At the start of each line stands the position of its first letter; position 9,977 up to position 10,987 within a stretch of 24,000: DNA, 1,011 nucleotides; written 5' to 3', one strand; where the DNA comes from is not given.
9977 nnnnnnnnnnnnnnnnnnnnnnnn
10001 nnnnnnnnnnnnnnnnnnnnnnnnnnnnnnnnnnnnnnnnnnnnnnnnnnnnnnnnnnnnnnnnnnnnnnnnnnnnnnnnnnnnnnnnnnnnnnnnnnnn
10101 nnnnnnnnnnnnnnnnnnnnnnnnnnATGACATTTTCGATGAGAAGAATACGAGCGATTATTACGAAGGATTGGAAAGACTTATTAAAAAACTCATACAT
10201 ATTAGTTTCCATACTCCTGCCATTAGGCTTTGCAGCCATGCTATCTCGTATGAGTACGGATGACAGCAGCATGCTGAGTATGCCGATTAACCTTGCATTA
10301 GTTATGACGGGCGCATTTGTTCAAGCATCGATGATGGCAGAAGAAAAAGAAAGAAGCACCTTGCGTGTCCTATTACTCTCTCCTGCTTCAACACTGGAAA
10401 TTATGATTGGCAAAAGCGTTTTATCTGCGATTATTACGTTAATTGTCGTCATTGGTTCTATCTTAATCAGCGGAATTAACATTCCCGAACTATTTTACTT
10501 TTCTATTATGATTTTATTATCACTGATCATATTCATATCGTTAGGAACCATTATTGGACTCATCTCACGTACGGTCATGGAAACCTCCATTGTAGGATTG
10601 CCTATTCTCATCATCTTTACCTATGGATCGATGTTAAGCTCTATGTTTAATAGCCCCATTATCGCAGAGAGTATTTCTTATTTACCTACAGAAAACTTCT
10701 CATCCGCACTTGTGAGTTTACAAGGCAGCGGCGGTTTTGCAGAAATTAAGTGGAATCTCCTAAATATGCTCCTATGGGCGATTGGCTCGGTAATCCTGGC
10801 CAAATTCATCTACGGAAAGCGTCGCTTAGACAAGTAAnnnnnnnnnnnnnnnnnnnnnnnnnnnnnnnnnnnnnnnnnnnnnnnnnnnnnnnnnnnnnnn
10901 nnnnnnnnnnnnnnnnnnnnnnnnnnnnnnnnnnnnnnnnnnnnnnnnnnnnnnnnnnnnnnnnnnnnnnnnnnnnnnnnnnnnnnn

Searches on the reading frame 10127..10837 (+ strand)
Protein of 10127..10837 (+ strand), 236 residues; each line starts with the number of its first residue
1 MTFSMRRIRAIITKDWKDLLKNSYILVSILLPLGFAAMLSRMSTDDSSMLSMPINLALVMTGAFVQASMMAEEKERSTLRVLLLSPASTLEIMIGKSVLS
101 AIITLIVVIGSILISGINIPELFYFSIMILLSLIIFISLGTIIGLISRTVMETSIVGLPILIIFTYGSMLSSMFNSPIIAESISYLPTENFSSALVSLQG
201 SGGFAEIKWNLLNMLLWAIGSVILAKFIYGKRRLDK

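Call 3: search_protein_families(library=pfam, proteins=[window:10127-10837:+], max_evalue=0.1)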
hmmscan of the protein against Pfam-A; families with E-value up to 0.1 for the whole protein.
window:10127-10837:+ (236 aa): 5 families
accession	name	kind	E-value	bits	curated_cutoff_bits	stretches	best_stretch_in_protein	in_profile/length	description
PF12698.13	ABC2_membrane_3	-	1.6e-11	44.3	31.6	1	58-225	172-345/347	ABC-2 family transporter protein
PF01061.29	ABC2_membrane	-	4.6e-11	43.1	26.9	1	8-166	3-175/211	ABC-2 type transporter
PF12679.13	ABC2_membrane_2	-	9e-07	28.8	27.2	1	48-232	72-281/283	ABC-2 family transporter protein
PF09847.15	12TM_1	-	0.0097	15.5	33.2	1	7-159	248-397/448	Membrane protein of 12 TMs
PF12730.13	ABC2_membrane_4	-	0.065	13.6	27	1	40-166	37-177/179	ABC-2 family transporter protein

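Call 4: search_protein_families(library=ncbifam, proteins=[window:10127-10837:+], max_evalue=0.1)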
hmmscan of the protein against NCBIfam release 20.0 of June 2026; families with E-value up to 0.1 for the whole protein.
window:10127-10837:+ (236 aa): 3 families
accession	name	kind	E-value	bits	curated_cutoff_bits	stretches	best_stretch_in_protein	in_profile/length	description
NF041647.1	ABC_perm_CPBP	equivalog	0.00026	19.9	435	1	56-170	198-333/636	ABC transporter permease subunit/CPBP intramembrane protease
NF033858.1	ABC2_perm_RbbA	equivalog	0.0028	15.6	1050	1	48-165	714-832/909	ribosome-associated ATPase/putative transporter RbbA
TIGR00025.1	Mtu_efflux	paralog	0.0084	15.7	146.9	1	40-221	30-222/238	ABC transporter efflux protein, DrrB family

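Call 79: search_protein_families(library=padloc, proteins=[window:10127-10837:+], max_evalue=0.001)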
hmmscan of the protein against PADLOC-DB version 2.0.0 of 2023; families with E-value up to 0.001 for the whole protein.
window:10127-10837:+ (236 aa): 0 families
